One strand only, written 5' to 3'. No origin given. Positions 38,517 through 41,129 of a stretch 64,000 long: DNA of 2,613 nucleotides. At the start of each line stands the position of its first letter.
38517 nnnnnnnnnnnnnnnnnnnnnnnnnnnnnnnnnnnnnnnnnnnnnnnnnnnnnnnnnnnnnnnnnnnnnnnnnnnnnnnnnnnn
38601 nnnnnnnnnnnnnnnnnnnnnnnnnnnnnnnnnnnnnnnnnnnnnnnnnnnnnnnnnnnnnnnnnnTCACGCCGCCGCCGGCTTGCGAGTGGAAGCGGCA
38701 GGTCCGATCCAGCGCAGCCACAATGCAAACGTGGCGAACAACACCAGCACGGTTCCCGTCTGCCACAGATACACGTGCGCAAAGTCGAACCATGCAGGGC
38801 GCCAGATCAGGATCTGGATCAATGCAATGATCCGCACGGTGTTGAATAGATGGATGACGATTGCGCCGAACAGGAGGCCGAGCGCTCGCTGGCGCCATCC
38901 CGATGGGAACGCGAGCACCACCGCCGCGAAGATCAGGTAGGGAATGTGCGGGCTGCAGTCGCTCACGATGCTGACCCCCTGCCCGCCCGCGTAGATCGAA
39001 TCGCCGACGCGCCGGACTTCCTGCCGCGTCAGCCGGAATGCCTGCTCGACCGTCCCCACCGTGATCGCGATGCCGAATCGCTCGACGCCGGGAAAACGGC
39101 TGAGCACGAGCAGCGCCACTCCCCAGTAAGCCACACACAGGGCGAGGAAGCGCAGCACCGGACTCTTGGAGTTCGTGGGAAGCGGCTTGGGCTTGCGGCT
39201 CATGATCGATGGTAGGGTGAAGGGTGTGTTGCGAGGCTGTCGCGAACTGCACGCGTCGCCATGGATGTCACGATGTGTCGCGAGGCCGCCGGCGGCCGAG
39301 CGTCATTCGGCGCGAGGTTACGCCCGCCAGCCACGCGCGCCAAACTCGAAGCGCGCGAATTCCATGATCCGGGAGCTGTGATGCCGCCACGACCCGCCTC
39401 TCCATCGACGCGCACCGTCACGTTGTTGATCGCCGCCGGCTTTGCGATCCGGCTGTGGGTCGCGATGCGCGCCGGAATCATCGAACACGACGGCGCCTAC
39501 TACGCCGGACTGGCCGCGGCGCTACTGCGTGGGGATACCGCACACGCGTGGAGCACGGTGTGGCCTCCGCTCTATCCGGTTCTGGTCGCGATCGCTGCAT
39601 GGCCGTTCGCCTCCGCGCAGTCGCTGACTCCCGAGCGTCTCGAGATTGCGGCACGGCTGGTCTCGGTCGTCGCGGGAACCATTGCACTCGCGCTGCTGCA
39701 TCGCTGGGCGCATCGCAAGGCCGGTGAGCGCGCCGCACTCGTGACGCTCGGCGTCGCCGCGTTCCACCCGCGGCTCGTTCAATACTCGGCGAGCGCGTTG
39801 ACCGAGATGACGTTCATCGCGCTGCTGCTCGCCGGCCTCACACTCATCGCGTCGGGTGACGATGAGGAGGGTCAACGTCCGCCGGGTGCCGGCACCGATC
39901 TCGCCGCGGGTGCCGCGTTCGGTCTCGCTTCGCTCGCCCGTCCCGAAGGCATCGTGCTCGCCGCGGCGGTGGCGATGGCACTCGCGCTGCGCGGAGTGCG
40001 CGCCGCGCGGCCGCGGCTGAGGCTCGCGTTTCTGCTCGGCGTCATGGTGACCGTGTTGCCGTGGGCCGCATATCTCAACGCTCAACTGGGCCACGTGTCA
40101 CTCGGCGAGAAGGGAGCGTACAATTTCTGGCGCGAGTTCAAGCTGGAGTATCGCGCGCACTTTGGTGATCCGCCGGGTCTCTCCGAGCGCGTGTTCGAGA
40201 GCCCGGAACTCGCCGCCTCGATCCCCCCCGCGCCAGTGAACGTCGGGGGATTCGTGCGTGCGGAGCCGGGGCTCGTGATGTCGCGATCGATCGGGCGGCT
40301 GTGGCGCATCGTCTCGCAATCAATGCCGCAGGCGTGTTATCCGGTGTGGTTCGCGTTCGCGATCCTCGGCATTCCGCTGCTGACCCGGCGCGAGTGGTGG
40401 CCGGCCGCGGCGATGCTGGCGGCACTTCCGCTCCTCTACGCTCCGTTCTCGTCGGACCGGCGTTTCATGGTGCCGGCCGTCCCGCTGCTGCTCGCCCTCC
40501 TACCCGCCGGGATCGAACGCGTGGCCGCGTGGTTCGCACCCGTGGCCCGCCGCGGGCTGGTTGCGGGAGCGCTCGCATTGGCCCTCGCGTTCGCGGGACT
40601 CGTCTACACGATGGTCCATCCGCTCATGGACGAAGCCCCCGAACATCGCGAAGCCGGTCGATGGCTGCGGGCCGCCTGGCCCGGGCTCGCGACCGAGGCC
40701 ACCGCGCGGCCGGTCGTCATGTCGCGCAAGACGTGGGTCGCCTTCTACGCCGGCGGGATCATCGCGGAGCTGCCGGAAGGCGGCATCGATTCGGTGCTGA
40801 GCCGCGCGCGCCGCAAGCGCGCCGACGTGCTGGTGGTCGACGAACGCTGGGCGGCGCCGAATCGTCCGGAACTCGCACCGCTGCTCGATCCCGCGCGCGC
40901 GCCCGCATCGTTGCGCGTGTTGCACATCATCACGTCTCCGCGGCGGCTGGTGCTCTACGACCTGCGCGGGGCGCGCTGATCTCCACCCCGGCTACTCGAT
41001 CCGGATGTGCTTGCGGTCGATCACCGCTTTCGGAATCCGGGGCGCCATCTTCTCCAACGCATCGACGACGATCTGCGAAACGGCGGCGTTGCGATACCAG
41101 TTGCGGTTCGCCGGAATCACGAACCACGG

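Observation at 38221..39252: Exosortase-like polytopic membrane gene disrupted by a frameshift in a GGC run, near a PEP-CTERM substrate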

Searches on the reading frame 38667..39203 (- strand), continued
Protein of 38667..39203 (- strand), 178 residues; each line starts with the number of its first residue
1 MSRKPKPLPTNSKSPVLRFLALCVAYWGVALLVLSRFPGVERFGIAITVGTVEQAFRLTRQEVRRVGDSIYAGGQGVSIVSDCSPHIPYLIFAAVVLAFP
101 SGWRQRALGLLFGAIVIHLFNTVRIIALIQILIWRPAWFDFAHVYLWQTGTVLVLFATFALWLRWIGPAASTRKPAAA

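Call 48: predict_structure(alignment_id=A4)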
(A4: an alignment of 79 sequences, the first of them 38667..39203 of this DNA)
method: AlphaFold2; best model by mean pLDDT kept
length: 178 residues; sequences in the alignment: 79
mean_pLDDT: 81.2   pTM: 0.71
mean pLDDT of the five models: 81.2, 80.2, 78.7, 75.5, 74.9
residues with pLDDT >= 90: 39; 70-90: 106; 50-70: 29; < 50: 4
segments of 3 or more residues with pLDDT < 50: 171-173
pLDDT, mean of each block of 10 residues (from residue 1): 59 80 92 88 85 86 73 69 78 88 89 91 89 89 90 88 71 53
secondary structure, 60 per line:
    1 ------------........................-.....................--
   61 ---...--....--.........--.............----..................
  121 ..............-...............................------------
elements in order: H13-36 H38-58 E64-66 E69-72 E75-78 H79-83 H86-98 H103-134 H136-166

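Call 56: find_encoding_contigs(protein=P0074, flank=10000, max_places=1)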
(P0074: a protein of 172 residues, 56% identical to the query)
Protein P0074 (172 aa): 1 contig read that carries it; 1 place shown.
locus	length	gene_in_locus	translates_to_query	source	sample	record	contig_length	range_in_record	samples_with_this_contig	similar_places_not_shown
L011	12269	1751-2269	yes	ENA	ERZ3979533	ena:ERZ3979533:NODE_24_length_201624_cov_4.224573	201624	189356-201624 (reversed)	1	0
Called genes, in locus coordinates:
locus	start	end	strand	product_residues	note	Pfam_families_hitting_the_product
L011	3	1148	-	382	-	?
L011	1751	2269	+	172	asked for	PF09721:Exosortase_EpsH (weak)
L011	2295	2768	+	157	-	-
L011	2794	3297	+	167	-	-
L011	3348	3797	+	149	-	PF15956:DUF4760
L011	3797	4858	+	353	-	PF01264:Chorismate_synt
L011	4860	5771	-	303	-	PF00756:Esterase, PF00326:Peptidase_S9 (weak)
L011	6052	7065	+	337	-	PF00793:DAHP_synth_1, PF03102:NeuB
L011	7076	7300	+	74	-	-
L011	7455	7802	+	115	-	-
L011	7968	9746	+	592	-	PF07973:tRNA_SAD, PF00587:tRNA-synt_2b, PF03129:HGTP_anticodon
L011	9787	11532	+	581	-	PF13432:TPR_16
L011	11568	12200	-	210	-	-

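Call 57: find_encoding_contigs(protein=P0057, flank=10000, max_places=1)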
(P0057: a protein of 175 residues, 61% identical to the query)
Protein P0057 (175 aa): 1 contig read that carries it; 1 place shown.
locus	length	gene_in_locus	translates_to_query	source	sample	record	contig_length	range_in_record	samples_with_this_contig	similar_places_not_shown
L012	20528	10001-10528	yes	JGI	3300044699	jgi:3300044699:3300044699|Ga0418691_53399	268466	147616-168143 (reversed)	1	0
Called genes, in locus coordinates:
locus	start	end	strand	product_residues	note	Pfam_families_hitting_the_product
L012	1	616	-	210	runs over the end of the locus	PF09924:LPG_synthase_C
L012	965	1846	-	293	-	-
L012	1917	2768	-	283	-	-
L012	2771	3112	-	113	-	-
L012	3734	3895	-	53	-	-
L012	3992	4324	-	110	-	PF01839:FG-GAP (weak)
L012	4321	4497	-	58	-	-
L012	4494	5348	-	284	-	-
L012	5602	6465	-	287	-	PF17210:SdrD_B, PF13620:CarboxypepD_reg (faint)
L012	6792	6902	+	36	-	-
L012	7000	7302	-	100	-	-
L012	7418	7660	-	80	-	-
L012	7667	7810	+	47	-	-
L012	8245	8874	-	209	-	-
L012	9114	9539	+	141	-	-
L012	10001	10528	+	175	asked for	PF09721:Exosortase_EpsH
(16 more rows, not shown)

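Call 58: find_encoding_contigs(protein=P0022, flank=10000, max_places=1)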
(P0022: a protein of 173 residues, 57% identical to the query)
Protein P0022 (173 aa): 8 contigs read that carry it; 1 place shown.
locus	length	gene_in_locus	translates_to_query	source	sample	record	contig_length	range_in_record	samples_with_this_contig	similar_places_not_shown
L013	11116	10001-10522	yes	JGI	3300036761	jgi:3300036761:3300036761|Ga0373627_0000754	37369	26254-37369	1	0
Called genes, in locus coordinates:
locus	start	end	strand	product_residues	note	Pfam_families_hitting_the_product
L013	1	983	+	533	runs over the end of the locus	PF02366:PMT, PF13231:PMT_2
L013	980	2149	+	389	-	PF02585:PIG-L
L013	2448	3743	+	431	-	PF02812:ELFV_dehydrog_N, PF00208:ELFV_dehydrog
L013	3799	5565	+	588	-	PF01326:PPDK_N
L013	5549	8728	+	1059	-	PF01326:PPDK_N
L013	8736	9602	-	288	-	PF00149:Metallophos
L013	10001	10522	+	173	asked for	PF09721:Exosortase_EpsH (weak)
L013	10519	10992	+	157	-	-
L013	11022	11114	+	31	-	?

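Call 62: search_solved_structures(query=A4, max_evalue=1)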
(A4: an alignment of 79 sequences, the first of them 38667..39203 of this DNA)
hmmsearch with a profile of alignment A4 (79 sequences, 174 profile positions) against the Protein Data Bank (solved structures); distinct sequences matched with E-value up to 1: 1.
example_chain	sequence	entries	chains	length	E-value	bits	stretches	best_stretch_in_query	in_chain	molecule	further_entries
9wbv_A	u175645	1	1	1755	0.74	12.8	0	89-134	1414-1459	E3 ubiquitin-protein ligase UBR2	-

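Call 71: find_encoding_contigs(protein=P0177, flank=3000, max_places=2)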
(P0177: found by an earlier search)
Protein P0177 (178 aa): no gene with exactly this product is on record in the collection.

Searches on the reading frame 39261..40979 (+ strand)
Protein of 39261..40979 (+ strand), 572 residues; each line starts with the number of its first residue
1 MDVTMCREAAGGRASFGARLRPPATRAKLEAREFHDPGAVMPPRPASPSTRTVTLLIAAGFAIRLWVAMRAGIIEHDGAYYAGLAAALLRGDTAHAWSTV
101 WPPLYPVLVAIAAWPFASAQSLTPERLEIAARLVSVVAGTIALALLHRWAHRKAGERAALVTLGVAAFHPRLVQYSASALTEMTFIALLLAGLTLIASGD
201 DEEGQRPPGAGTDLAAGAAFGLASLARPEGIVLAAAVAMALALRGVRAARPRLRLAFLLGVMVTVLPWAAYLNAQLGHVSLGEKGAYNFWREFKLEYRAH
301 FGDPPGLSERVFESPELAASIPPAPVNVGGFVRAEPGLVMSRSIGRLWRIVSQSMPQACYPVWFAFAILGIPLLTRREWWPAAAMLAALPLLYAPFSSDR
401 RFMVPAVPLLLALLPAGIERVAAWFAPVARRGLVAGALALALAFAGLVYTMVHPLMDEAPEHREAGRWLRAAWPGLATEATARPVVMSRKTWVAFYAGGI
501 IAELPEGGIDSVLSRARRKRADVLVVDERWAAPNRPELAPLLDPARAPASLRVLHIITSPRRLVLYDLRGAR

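Call 12: search_protein_families(library=ncbifam, proteins=[window:39261-40979:+], max_evalue=1)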
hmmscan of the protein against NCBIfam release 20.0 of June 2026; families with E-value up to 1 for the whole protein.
window:39261-40979:+ (572 aa): 2 families
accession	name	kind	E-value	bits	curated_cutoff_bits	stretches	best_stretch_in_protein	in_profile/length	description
NF047440.1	LA3751_2_3_fam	subfamily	0.00011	21.2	200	1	133-270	103-238/460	LA_3751/LA_3752 family putative glycosyltransferase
TIGR04154.1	archaeo_STT3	subfamily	0.031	12.6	450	1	99-191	67-164/831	oligosaccharyl transferase, archaeosortase A system-associated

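Call 21: search_protein_families(library=pfam, proteins=[window:39261-40979:+], max_evalue=10)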
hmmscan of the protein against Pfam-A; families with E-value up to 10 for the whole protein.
window:39261-40979:+ (572 aa): 4 families
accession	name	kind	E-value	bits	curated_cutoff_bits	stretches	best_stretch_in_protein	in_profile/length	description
PF13231.12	PMT_2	-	4.5e-10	40.4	26.1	1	113-268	7-157/160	Dolichyl-phosphate-mannose-protein mannosyltransferase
PF03901.23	Glyco_transf_22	-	3.2e-07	30.3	23.8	2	102-266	54-216/414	Alg9-like mannosyltransferase family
PF02366.24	PMT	-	0.00015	21.9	22.7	1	59-278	6-240/245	Dolichyl-phosphate-mannose-protein mannosyltransferase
PF05975.17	EcsB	-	0.28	10.5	30.7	1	94-192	98-197/383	Bacterial ABC transporter protein EcsB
